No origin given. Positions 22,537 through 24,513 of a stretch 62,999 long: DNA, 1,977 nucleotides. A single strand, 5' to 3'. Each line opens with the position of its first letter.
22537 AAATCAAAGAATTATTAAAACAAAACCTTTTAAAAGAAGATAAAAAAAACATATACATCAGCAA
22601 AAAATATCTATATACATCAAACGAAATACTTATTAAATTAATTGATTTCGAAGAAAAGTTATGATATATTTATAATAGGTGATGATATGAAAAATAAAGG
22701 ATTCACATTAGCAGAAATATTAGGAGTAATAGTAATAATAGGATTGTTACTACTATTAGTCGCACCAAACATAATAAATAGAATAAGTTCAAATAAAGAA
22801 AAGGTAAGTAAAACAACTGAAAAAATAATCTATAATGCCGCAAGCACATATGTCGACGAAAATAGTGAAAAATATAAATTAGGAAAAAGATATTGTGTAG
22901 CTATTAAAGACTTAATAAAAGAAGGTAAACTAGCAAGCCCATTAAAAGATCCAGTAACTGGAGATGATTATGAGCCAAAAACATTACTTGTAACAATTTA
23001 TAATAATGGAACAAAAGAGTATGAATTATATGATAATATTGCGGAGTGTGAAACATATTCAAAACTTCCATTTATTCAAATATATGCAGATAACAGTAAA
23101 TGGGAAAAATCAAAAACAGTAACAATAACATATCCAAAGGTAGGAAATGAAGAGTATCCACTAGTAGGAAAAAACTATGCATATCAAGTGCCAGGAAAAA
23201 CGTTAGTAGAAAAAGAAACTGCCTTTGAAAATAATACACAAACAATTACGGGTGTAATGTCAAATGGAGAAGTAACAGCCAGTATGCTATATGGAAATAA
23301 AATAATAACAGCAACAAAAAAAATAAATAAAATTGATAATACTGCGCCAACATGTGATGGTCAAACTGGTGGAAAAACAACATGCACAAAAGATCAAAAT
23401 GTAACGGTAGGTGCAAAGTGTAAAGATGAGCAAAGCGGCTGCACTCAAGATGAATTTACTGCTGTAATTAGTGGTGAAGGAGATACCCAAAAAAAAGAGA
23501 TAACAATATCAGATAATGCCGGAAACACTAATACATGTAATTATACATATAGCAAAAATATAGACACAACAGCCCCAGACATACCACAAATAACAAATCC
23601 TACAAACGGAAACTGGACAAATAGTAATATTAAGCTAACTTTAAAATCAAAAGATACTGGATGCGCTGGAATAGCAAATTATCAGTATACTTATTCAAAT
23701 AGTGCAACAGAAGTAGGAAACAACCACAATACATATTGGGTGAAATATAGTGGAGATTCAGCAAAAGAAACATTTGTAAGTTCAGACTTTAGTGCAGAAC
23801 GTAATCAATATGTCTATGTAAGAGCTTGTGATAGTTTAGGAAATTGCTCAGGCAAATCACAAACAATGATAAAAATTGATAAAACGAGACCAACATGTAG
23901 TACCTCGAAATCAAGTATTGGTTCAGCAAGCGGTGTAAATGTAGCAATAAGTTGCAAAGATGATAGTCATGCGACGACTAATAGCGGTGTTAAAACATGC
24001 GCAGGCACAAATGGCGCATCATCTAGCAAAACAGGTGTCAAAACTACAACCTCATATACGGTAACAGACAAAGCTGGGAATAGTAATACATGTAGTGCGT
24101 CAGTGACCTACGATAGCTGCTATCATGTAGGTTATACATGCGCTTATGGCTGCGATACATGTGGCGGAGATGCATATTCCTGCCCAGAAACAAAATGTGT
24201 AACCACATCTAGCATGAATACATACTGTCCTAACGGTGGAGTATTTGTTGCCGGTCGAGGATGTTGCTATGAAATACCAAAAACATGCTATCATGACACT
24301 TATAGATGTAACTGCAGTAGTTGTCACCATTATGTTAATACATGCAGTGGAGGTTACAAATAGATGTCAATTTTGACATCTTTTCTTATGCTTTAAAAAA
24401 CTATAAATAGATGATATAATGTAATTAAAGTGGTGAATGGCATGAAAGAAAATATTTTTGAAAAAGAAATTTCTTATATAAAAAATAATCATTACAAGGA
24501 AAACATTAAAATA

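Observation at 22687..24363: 558-aa modular pilin: class III signal peptide + GspG/ComGC-like head + four Ig-like/Cys-framed modules + 14-Cys terminal knot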

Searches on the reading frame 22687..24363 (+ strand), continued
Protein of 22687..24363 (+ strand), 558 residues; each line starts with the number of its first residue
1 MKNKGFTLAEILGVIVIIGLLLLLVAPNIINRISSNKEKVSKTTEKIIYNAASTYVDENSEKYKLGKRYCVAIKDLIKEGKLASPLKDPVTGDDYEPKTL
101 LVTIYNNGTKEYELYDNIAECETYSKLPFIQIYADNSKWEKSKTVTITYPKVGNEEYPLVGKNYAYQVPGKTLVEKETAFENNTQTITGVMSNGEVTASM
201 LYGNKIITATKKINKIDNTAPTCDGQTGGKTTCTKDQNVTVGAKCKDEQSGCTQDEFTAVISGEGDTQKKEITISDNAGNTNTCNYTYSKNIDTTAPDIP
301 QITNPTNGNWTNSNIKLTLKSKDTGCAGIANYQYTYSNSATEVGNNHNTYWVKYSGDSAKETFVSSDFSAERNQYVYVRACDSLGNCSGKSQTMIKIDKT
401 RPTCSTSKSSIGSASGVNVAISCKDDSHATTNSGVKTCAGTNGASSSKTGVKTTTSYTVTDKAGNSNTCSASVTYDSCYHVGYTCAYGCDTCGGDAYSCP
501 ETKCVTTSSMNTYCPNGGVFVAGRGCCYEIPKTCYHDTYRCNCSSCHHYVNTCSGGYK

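Call 88: find_encoding_contigs(protein=P0080, flank=10000, max_places=2)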
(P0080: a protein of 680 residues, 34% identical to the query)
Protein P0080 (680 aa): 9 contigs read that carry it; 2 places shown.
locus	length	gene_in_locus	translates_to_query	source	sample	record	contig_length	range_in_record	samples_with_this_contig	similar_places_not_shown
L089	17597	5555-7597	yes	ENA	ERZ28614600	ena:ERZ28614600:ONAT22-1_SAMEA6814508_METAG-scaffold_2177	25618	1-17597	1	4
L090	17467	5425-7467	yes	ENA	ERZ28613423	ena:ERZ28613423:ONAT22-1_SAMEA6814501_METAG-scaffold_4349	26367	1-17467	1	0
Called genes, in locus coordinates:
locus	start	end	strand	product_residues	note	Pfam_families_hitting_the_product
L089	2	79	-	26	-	?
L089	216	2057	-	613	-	PF13522:GATase_6, PF13537:GATase_7, PF00733:Asn_synthase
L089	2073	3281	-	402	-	-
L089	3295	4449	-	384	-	PF01168:Ala_racemase_N, PF00842:Ala_racemase_C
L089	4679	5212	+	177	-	-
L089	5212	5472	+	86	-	-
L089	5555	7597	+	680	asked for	-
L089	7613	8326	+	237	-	-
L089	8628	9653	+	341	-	PF02912:Phe_tRNA-synt_N, PF01409:tRNA-synt_2d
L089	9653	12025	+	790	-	PF01588:tRNA_bind, PF03483:B3_4, PF03484:B5, PF17759:tRNA_synthFbeta, PF03147:FDX-ACB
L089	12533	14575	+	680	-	PF12974:Phosphonate-bd, PF03816:LytR_cpsA_psr, PF03793:PASTA (weak)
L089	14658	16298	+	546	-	PF00749:tRNA-synt_1c, PF19269:Anticodon_2 (faint)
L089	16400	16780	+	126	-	PF00011:HSP20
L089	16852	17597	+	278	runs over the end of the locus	-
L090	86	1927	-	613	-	PF13522:GATase_6, PF13537:GATase_7, PF00733:Asn_synthase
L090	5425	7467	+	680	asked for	-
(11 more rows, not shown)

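Call 89: search_protein_families(library=ncbifam, proteins=[P0066, P0144, P0143, P0039, P0118, P0020], max_evalue=0.05)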
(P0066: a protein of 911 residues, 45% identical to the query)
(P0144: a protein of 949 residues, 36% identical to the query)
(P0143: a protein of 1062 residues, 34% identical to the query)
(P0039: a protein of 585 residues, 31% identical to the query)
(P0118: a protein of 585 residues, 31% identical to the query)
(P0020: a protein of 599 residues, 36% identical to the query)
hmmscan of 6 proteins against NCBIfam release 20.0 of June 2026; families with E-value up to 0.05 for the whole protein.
P0066 (911 aa): 9 families
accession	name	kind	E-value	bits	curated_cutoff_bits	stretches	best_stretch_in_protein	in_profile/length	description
NF047446.1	barrel_OmpL47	domain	1e-09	38.7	40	1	268-348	6-68/68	OmpL47-type beta-barrel domain-containing protein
TIGR02532.1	IV_pilin_GFxxxE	domain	7.5e-07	28.7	16.3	1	6-28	2-24/24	prepilin-type N-terminal cleavage/methylation domain-containing protein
NF041013.1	T4P_ComGE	equivalog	0.00018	21.5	49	1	3-66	1-61/83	competence type IV pilus minor pilin ComGE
NF007862.0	PRK10574.1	equivalog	0.00026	21.1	138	1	4-35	3-34/145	prepilin peptidase-dependent pilin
TIGR01708.2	typeII_sec_gspH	equivalog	0.00097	19.2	80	1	6-33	2-29/169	type II secretion system minor pseudopilin GspH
NF040982.1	ComGD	equivalog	0.0036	17.7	70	1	5-55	1-52/139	competence type IV pilus minor pilin ComGD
TIGR01707.1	gspI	equivalog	0.015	15.8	44.35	1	7-45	1-38/101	type II secretion system minor pseudopilin GspI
NF040999.1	pilin_ComGC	equivalog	0.026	14.7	75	0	6-82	2-77/84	competence type IV pilus major pilin ComGC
NF041002.1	pilin_ComGF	equivalog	0.035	14.3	80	0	5-34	1-30/139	competence type IV pilus minor pilin ComGF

P0144 (949 aa): 5 families
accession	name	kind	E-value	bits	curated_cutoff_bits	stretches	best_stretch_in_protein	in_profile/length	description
NF047446.1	barrel_OmpL47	domain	1.5e-08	35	40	0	680-730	20-68/68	OmpL47-type beta-barrel domain-containing protein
TIGR01710.1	typeII_sec_gspG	equivalog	4.6e-05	23.5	88.85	1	8-74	1-67/134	type II secretion system major pseudopilin GspG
TIGR02532.1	IV_pilin_GFxxxE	domain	0.00029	20.6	16.3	1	8-30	2-24/24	prepilin-type N-terminal cleavage/methylation domain-containing protein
TIGR01708.2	typeII_sec_gspH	equivalog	0.0091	16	80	1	8-37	2-31/169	type II secretion system minor pseudopilin GspH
NF041013.1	T4P_ComGE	equivalog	0.016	15.3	49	1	5-64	1-57/83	competence type IV pilus minor pilin ComGE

P0143 (1062 aa): 10 families
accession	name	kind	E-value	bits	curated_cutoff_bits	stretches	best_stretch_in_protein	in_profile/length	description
NF047446.1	barrel_OmpL47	domain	7e-06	26.4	40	1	597-654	8-59/68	OmpL47-type beta-barrel domain-containing protein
TIGR02532.1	IV_pilin_GFxxxE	domain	9.2e-06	25.3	16.3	1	13-35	1-23/24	prepilin-type N-terminal cleavage/methylation domain-containing protein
NF041775.1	typeIV_PilA_Myxo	equivalog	2.9e-05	24.1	400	1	9-72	6-68/214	type IV pilin protein PilA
NF041013.1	T4P_ComGE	equivalog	8.6e-05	22.6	49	1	11-69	1-60/83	competence type IV pilus minor pilin ComGE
NF040982.1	ComGD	equivalog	0.00099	19.5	70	1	13-72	1-60/139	competence type IV pilus minor pilin ComGD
TIGR01710.1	typeII_sec_gspG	equivalog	0.0041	17.1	88.85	1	14-63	1-50/134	type II secretion system major pseudopilin GspG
NF007862.0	PRK10574.1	equivalog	0.0077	16.4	138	1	12-46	3-37/145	prepilin peptidase-dependent pilin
NF007800.0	PRK10506.1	equivalog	0.011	15.5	158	1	11-71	6-67/163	prepilin peptidase-dependent protein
NF038303.1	EPS_HpsB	equivalog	0.012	15.6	150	1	13-97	2-83/211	hormogonium polysaccharide secretion pseudopilin HpsB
TIGR01707.1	gspI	equivalog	0.032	14.7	44.35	0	15-93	1-77/101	type II secretion system minor pseudopilin GspI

P0039 (585 aa): 6 families
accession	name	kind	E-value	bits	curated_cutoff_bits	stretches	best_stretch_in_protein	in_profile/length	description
TIGR01710.1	typeII_sec_gspG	equivalog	3.5e-08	33.6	88.85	1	7-70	2-64/134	type II secretion system major pseudopilin GspG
NF040999.1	pilin_ComGC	equivalog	7.8e-08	32.4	75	1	7-61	3-57/84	competence type IV pilus major pilin ComGC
TIGR01708.2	typeII_sec_gspH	equivalog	0.0069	16.4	80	1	7-45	3-39/169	type II secretion system minor pseudopilin GspH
NF047799.1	LIC11874_lipo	equivalog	0.022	14.6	250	1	184-226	90-132/204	LIC11874 family lipoprotein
NF047446.1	barrel_OmpL47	domain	0.038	14.4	40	0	330-392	1-62/68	OmpL47-type beta-barrel domain-containing protein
TIGR02596.1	TIGR02596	subfamily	0.048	13.7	70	0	8-37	1-30/196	Verru_Chthon cassette protein D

P0118 (585 aa): 9 families
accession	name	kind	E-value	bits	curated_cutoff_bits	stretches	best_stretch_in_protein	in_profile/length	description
TIGR01710.1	typeII_sec_gspG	equivalog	3.5e-10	40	88.85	1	8-71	1-63/134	type II secretion system major pseudopilin GspG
NF047446.1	barrel_OmpL47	domain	4.8e-09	36.5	40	1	356-413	8-63/68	OmpL47-type beta-barrel domain-containing protein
NF040999.1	pilin_ComGC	equivalog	1.7e-06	28.1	75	1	8-59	2-53/84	competence type IV pilus major pilin ComGC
NF047441.1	Lepto_OmpL47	equivalog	8.3e-06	25.6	250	1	349-429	71-149/336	multi-beta-barrel domain surface protein OmpL47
NF041775.1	typeIV_PilA_Myxo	equivalog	0.00042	20.3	400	1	6-63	9-66/214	type IV pilin protein PilA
NF041013.1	T4P_ComGE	equivalog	0.0018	18.3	49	1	5-61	1-58/83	competence type IV pilus minor pilin ComGE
TIGR01708.2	typeII_sec_gspH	equivalog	0.0049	16.9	80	1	8-33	2-27/169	type II secretion system minor pseudopilin GspH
TIGR02596.1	TIGR02596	subfamily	0.0082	16.2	70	1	10-42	1-33/196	Verru_Chthon cassette protein D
TIGR02532.1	IV_pilin_GFxxxE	domain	0.019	14.8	16.3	1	7-29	1-23/24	prepilin-type N-terminal cleavage/methylation domain-containing protein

P0020 (599 aa): 8 families
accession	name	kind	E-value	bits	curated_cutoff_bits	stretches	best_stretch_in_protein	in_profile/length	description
TIGR01710.1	typeII_sec_gspG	equivalog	2e-09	37.6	88.85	1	4-58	1-55/134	type II secretion system major pseudopilin GspG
NF040999.1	pilin_ComGC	equivalog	3.1e-07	30.5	75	1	3-59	1-57/84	competence type IV pilus major pilin ComGC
TIGR02532.1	IV_pilin_GFxxxE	domain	0.0083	16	16.3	1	3-25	1-23/24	prepilin-type N-terminal cleavage/methylation domain-containing protein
NF047446.1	barrel_OmpL47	domain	0.017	15.6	40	1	338-397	2-60/68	OmpL47-type beta-barrel domain-containing protein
NF041013.1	T4P_ComGE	equivalog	0.02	15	49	1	3-57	3-54/83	competence type IV pilus minor pilin ComGE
TIGR02596.1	TIGR02596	subfamily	0.022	14.8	70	1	6-37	1-32/196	Verru_Chthon cassette protein D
TIGR01708.2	typeII_sec_gspH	equivalog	0.022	14.7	80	1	4-29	2-27/169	type II secretion system minor pseudopilin GspH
NF040982.1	ComGD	equivalog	0.049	14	70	0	3-29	1-27/139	competence type IV pilus minor pilin ComGD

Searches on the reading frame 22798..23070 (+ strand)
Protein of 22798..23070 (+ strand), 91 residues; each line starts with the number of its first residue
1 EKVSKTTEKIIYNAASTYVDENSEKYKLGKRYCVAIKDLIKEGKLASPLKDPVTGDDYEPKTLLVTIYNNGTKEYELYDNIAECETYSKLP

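Call 64: search_solved_structures(query=window:22798-23070:+, max_evalue=10, show_alignments=3)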
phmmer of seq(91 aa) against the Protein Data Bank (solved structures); distinct sequences matched with E-value up to 10: 0.

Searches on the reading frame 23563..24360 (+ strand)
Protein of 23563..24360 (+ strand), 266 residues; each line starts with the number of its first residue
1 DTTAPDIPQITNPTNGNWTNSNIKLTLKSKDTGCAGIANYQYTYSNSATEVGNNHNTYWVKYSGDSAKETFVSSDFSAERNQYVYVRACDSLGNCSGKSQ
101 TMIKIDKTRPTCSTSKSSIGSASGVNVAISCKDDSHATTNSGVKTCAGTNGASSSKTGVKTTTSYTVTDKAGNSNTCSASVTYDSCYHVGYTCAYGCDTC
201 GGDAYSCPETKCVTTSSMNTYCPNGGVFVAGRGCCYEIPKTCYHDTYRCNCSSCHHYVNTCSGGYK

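Call 80: search_dna_similar(query=window:23563-24360:+, collection=phages, mode=protein, max_evalue=0.001, max_rows=10)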
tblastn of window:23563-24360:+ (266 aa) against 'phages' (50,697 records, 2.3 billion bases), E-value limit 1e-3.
No match.

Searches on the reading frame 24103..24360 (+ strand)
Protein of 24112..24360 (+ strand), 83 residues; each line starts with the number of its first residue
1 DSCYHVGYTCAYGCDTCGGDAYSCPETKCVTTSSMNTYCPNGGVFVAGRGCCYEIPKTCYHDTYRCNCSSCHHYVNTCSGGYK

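Call 19: find_homologous_proteins(query=window:24112-24360:+, max_evalue=0.01)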
Query seq(83 aa): no candidate shares three 5-residue words with the query. No homologue found.

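Call 26: find_homologous_proteins(query=A1, max_evalue=0.01)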
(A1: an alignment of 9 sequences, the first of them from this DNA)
Query A1 (9 sequences) (86 aa, profile of the alignment): 2 proteins with E <= 0.01 among 95 candidates.
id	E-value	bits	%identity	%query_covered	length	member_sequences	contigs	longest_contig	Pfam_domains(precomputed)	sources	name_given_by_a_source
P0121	5.0e-12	64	100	100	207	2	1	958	-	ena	-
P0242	5.3e-7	48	24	97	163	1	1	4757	-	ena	-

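Call 32: predict_structure(alignment_id=A1)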
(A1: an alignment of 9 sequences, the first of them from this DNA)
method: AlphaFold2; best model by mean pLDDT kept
length: 86 residues; sequences in the alignment: 9
mean_pLDDT: 55.9   pTM: 0.35
mean pLDDT of the five models: 55.9, 49.1, 46.2, 45.3, 40.8
residues with pLDDT >= 90: 0; 70-90: 27; 50-70: 15; < 50: 44
segments of 3 or more residues with pLDDT < 50: 1-22, 65-86
pLDDT, mean of each block of 10 residues (from residue 1): 38 42 63 67 79 80 51 42 33
secondary structure, 60 per line:
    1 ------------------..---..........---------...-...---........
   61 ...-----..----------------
elements in order: E24-33 E47-49 E53-63

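Call 45: search_protein_families(library=pfam, proteins=[P0242], max_evalue=0.1)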
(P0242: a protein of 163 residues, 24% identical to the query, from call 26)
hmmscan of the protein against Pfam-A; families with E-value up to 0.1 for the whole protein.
P0242 (163 aa): 0 families

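Call 53: search_solved_structures(query=A1, max_evalue=10, show_alignments=3)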
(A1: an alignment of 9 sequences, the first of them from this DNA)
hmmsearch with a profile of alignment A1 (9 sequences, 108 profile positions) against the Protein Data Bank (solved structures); distinct sequences matched with E-value up to 10: 0.

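Call 56: fold_search(model_id=the predicted structure, library=pdb)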
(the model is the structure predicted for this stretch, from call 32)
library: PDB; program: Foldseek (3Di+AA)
matches with E <= 10: 0; with E <= 0.001: 0
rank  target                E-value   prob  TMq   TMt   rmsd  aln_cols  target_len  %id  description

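Call 59: find_related_loci(query=A3, collection=metagenome_contigs, flank=4000)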
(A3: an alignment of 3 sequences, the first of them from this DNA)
Query A3 (86 aa) in metagenome_contigs; peptide patterns used: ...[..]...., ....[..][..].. (x = any residue, [..] = any of these).
111 stretches matched a pattern; 3 encode a relative of the query (tblastn E <= 1e-3); 3 distinct loci.
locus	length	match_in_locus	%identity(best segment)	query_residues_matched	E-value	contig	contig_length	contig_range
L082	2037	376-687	41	1-86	8e-12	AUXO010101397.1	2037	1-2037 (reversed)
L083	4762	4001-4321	31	3-86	2e-7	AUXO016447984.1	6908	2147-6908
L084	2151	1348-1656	30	12-86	6e-6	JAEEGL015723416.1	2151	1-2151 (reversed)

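Call 89: search_protein_families(library=ncbifam, proteins=[P0242], max_evalue=0.05)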
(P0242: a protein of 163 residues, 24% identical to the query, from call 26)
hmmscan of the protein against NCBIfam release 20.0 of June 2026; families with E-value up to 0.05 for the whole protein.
P0242 (163 aa): 0 families
